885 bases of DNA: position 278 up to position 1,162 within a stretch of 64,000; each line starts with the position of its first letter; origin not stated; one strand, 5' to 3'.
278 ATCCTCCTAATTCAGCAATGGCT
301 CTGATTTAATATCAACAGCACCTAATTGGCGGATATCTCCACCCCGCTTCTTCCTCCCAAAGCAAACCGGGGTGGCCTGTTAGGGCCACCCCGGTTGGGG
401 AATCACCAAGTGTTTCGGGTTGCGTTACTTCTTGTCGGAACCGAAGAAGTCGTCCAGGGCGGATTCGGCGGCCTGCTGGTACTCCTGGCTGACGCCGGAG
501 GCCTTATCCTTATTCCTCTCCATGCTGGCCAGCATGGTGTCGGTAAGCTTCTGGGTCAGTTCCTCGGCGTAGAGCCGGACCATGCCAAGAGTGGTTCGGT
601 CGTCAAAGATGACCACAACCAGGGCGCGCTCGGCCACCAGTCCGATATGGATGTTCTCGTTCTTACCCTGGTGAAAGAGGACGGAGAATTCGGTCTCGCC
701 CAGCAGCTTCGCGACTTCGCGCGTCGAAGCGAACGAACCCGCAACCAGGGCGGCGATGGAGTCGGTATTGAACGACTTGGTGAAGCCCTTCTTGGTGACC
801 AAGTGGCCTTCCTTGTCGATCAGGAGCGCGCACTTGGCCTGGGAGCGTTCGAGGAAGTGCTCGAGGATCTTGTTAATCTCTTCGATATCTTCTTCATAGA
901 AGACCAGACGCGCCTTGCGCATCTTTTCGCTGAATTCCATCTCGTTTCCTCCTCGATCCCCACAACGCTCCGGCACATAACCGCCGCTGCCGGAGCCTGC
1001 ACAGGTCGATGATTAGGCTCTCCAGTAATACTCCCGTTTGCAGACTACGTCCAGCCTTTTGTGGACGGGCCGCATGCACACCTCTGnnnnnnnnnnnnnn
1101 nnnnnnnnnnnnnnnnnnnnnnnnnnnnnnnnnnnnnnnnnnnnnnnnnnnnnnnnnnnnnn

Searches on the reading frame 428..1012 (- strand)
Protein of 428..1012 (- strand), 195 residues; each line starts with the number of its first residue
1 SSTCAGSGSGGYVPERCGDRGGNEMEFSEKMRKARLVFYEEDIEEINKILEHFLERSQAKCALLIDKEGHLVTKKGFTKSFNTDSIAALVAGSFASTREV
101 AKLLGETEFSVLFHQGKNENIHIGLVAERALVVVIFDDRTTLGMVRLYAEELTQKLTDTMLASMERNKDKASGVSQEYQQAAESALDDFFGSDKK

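Call 87: search_protein_families(library=pfam, proteins=[window:428-1012:-], max_evalue=0.00001)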
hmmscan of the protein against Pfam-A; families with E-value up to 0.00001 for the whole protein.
window:428-1012:- (195 aa): 1 family
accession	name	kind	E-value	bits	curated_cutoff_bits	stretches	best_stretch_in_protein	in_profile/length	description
PF03259.23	Robl_LC7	-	2.2e-10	40.5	23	1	48-136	4-91/91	Roadblock/LC7 domain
